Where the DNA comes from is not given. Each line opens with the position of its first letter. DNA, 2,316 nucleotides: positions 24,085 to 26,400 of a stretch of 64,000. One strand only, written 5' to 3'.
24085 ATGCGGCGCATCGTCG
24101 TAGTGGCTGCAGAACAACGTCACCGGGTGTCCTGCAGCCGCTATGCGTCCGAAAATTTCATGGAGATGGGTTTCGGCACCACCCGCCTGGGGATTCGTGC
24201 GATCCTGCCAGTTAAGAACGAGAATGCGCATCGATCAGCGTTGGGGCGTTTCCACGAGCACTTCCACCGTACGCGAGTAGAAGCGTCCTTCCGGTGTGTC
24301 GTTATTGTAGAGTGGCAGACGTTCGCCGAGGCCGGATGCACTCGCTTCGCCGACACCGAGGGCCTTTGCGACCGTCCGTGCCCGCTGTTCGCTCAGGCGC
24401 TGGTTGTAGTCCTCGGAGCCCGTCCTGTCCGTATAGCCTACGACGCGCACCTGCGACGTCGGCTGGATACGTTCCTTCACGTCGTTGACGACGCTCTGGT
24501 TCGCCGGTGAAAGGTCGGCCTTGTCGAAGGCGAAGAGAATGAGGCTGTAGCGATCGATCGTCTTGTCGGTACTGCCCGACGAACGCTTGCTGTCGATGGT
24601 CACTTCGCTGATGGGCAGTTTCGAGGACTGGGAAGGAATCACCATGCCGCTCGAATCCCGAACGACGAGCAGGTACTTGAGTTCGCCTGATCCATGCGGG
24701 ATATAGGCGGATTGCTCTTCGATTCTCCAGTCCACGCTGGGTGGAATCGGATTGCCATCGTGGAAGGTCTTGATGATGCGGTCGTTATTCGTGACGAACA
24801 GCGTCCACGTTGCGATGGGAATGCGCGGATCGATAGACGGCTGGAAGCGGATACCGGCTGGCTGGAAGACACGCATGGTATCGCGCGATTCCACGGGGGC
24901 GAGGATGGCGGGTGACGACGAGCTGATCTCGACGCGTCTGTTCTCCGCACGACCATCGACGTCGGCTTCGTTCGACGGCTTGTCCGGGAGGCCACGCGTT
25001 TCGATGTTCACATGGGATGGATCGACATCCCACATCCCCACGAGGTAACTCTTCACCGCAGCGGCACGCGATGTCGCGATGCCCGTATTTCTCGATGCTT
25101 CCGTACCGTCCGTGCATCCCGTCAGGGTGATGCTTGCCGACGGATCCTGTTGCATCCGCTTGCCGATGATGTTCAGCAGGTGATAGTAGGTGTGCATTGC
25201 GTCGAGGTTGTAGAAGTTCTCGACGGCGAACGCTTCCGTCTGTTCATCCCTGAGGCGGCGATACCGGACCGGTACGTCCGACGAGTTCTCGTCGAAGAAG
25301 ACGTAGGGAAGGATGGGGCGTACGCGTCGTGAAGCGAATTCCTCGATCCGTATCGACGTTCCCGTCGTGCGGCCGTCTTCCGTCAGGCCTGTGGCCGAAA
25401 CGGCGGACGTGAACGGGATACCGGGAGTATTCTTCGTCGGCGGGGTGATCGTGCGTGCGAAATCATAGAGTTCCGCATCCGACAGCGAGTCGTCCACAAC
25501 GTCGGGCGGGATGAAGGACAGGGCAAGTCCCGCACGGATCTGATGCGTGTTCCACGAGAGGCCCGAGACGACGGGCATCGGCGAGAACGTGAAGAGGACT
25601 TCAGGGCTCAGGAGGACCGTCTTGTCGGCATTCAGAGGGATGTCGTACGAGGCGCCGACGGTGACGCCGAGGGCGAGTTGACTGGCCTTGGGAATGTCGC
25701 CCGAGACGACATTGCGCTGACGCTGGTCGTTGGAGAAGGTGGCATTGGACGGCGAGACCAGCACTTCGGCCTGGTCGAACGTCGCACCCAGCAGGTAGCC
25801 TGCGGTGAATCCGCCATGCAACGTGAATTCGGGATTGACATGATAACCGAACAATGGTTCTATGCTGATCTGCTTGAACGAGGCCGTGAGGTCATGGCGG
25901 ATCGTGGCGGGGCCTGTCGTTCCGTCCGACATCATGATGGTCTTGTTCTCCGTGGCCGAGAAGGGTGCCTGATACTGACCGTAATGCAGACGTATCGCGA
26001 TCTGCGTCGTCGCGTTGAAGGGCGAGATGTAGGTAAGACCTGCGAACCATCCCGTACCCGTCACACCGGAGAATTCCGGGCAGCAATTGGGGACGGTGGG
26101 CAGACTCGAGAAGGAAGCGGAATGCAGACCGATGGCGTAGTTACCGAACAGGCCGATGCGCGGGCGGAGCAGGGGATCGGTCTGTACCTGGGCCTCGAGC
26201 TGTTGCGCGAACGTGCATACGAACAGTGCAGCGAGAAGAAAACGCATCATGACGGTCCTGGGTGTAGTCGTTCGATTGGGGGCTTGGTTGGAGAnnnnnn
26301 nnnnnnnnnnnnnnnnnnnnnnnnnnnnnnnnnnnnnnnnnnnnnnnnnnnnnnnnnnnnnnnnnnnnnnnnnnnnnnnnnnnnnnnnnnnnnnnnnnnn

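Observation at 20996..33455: Cell-surface locus: vWA-WD40-Ig-T9SS giant protein bracketed by two paralogous tandem-OmpA-domain proteins, plus a second T9SS cargo protein and a GT4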

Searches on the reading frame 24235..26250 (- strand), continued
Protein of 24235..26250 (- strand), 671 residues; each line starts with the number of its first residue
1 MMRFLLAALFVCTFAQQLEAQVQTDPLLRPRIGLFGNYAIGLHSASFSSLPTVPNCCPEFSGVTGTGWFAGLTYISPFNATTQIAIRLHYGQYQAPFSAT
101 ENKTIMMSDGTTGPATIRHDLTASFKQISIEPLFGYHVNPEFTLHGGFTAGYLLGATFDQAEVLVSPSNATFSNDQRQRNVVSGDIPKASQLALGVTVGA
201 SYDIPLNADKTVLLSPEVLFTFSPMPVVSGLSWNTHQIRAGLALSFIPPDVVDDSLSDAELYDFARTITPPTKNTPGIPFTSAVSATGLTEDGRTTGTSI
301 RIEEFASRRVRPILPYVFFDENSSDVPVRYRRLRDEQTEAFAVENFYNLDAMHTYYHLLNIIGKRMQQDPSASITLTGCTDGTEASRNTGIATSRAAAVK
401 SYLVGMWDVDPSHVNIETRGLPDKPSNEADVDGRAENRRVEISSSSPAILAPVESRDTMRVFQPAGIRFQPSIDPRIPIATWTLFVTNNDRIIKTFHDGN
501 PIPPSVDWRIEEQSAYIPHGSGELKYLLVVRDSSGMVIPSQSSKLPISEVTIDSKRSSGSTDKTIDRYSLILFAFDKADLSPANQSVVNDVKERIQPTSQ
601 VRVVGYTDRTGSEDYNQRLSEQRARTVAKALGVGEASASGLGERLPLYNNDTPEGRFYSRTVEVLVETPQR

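Call 38: predict_structure(alignment_id=A2)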
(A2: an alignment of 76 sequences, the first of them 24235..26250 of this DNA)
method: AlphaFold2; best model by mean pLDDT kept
length: 671 residues; sequences in the alignment: 76
mean_pLDDT: 92.0   pTM: 0.63
mean pLDDT of the five models: 92.0, 90.4, 90.3, 90.1, 89.0
residues with pLDDT >= 90: 528; 70-90: 122; 50-70: 17; < 50: 4
segments of 3 or more residues with pLDDT < 50: 20-22
pLDDT, mean of each block of 10 residues (from residue 1): 76 62 69 98 94 82 96 96 98 96 87 92 97 97 98 96 91 90 94 97 93 97 94 96 91 72 94 88 97 92 94 95 95 91 85 94 96 97 85 97 96 97 91 95 95 91 96 94 96 95 94 90 97 93 97 90 93 86 91 94 92 91 96 94 86 92 94 69
secondary structure, 60 per line:
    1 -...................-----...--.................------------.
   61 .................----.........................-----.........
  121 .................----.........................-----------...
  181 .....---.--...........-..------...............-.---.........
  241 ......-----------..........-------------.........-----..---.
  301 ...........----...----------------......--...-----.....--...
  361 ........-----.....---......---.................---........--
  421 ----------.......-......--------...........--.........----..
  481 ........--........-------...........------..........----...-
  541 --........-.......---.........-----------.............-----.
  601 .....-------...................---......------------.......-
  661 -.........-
elements in order: H2-20 E31-47 E60-77 E82-106 E112-137 E142-166 E178-185 E192-202 E212-226 E232-246 H258-267 E281-289 E300-311 E316-318 H335-340 H351-355 H358-368 E374-378 H382-387 H391-407 E414-418 H431-437 E439-444 E453-463 E466-474 E479-488 E491-498 E506-509 H510-516 E523-532 E537-539 E543-550 H552-558 E562-570 H582-594 E600-605 H613-631 E638-640 H653-659 E662-670
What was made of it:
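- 25513..26160 (-): 8-stranded beta-barrel of OmpA_A (residues 31-246), with four strands of 25-26 residues. AF2 (call 38).
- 24601..24894 (-): Ig-like beta-sandwich inserted between the two OmpA-like domains. Call 38.
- Checked: The N-terminal barrel is real: AlphaFold2 mean pLDDT 92, 8 strands (call 38).
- Anchor model, pLDDT 92 (call 38).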

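Call 43: fold_search(model_id=the predicted structure, library=pdb)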
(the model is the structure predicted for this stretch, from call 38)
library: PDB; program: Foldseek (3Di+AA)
matches with E <= 10: 1341; with E <= 0.001: 139
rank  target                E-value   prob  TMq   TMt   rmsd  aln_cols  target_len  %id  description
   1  5u1h_A                3.3e-08  1.00  0.15  0.76   2.4       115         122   34  Crystal structure of the C-terminal peptidoglycan binding domain of OprF (PA1777) from Pseudomonas aeruginosa (released 2017-01-11)
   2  5u1h_C                1.2e-07  1.00  0.15  0.74   2.6       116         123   33  Crystal structure of the C-terminal peptidoglycan binding domain of OprF (PA1777) from Pseudomonas aeruginosa (released 2017-01-11)
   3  4rha_A                2.5e-07  1.00  0.15  0.69   3.5       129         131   28  Structure of the C-terminal domain of outer-membrane protein OmpA from Salmonella enterica subsp. enterica serovar Typ (released 2014-10-29)
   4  3qrc_B                3.0e-07  1.00  0.16  0.52   8.0       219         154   12  The crystal structure of Ail, the attachment invasion locus protein of Yersinia pestis, in complex with the heparin an (released 2011-11-23)
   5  9fzd_A                3.1e-07  1.00  0.18  0.49   7.6       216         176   13  Structure of OmpA-long in complex with nanobody Nb39 (released 2024-07-17)
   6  6jfw_A                3.3e-07  1.00  0.14  0.60   9.4       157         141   24  Crystal structure of PA0833 periplasmic domain from Pseudomonas aeruginosa reveals an unexpected enlarged peptidoglyca (released 2019-03-20)
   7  3qrc_A                3.9e-07  1.00  0.16  0.53   7.8       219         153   12  The crystal structure of Ail, the attachment invasion locus protein of Yersinia pestis, in complex with the heparin an (released 2011-11-23)
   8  3td3_A                4.6e-07  1.00  0.15  0.78   2.5       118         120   24  Crystal structure of OmpA-like domain from Acinetobacter baumannii in complex with glycine (released 2011-10-26)
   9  3td3_H                5.1e-07  1.00  0.15  0.79   2.4       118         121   27  Crystal structure of OmpA-like domain from Acinetobacter baumannii in complex with glycine (released 2011-10-26)
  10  5nhx                  5.4e-07  1.00  0.14  0.66   3.0       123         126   32  Periplasmic domain of Outer Membrane Protein A from Klebsiella pneumoniae (released 2018-05-16)
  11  4rha_B                7.8e-07  1.00  0.15  0.69   2.7       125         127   30  Structure of the C-terminal domain of outer-membrane protein OmpA from Salmonella enterica subsp. enterica serovar Typ (released 2014-10-29)
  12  3td5_A                8.2e-07  1.00  0.16  0.81   2.3       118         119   26  Crystal structure of OmpA-like domain from Acinetobacter baumannii in complex with L-Ala-gamma-D-Glu-m-DAP-D-Ala-D-Ala (released 2011-10-26)
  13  7xw0_A                1.0e-06  1.00  0.19  0.41  13.8       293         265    8  Crystal structure of pOmpT (released 2023-05-31)
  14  9fzc_A                1.0e-06  1.00  0.17  0.45   7.6       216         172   12  Structure of OmpA-short in complex with nanobody Nb01 (released 2024-07-17)
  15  3qra                  1.3e-06  1.00  0.16  0.49   8.0       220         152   11  The crystal structure of Ail, the attachment invasion locus protein of Yersinia pestis (released 2011-11-23)
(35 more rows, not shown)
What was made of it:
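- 25513..26160 (-): Foldseek similarity to Ail/OmpX/NspA/OmpA-TM (call 43).
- On Type-B CTD cargo / PorP-SprF pair: The fold is an 8-stranded Ail/OmpX type (calls 38, 43).
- On OmpA family (PF00691 OmpA_C domain): TM 0.76-0.81 to OprF and AbOmpA domains (call 43).
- The barrel resembles Ail/OmpX/NspA, and the C-terminal domain resembles the OprF/OmpA peptidoglycan-binding domains (call 43).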

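Call 53: search_protein_families(library=pfam, alignment_id=A5, max_evalue=0.0001)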
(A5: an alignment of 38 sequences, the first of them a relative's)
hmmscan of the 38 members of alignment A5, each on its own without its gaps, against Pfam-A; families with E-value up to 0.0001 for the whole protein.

A. member 1, L034:2815-3936:+ (374 aa): 1 family
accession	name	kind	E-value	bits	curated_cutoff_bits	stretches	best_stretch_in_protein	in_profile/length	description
PF18962.6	Por_Secre_tail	-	1.7e-09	38.3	27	1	293-363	1-66/75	Secretion system C-terminal sorting domain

B. families by the number of members that match (of 38 scanned): 82 families (the first 25 are shown)
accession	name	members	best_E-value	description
PF18962.6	Por_Secre_tail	30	4.7e-10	Secretion system C-terminal sorting domain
PF22073.2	Cep192_D4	18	7.1e-22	Cep192 domain 4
PF15780.11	ASH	17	7.9e-25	Abnormal spindle-like microcephaly-assoc'd, ASPM-SPD-2-Hydin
PF22544.2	HYDIN_VesB_CFA65-like_Ig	16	1.5e-28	HYDIN/CFA65/VesB-like, Ig-like domain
PF19081.6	Ig_7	12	5.9e-61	Ig-like domain CHU_C associated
PF24507.1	Ig_CFAP65_4th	12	3.4e-10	CFAP65, fourth Ig-like domain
PF07610.17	DUF1573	11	1.6e-15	Protein of unknown function (DUF1573)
PF22067.2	Cep192_D3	9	3.1e-12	Cep192 domain 3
PF12371.14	TMEM131_like_N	7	4.9e-12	Transmembrane protein 131-like N-terminal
PF13519.12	VWA_2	6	8.2e-13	von Willebrand factor type A domain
PF25778.1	DUF7948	5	7.4e-54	Domain of unknown function (DUF7948)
PF22352.2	K319L-like_PKD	5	4.3e-15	K319L-like, PKD domain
PF00963.24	Cohesin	5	1.4e-09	Cohesin domain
PF19408.5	PKD_6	4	9.3e-34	PKD-like domain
PF06739.17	SBBP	4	2.7e-13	Beta-propeller repeat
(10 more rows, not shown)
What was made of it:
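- Passenger domains vary while the module stays constant: ASH/HYDIN Ig, Ig_7, VWA, WD40, DUF7948/SBBP, PKD, over 374-3006 aa (call 53). The passengers are typical extracellular adhesin repeats (call 53).
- Tried and rejected: The 'surface layer' reading was rejected because the cargos are diverse multi-domain adhesin-like proteins (call 53).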

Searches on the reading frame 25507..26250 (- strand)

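Call 10: search_protein_families(library=pfam, proteins=[window:25507-26250:-], max_evalue=1)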
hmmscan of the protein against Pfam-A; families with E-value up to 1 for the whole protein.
seq(248 aa): 3 families
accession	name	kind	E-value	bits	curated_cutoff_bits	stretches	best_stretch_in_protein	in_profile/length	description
PF13568.12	OMP_b-brl_2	-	3.7e-05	24.3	27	1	60-206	33-158/175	Outer membrane protein beta-barrel domain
PF03349.22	Toluene_X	-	0.017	14.1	29.7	1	118-204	130-213/421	Outer membrane protein transport protein (OMPP1/FadL/TodX)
PF10677.15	DUF2490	-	0.29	11.3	29.8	1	122-159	31-60/186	Protein of unknown function (DUF2490)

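Call 11: search_protein_families(library=ncbifam, proteins=[window:25507-26250:-], max_evalue=1)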
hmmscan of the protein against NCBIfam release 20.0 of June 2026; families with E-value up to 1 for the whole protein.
seq(248 aa): 2 families
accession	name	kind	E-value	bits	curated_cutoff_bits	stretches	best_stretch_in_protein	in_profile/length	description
NF010792.0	PRK14196.1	equivalog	0.013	15.6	125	1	31-93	39-96/127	fluoride efflux transporter CrcB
NF033908.1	AcfA_fam_omp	subfamily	0.013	14.9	100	1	78-204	62-186/217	AcfA family outer membrane beta-barrel protein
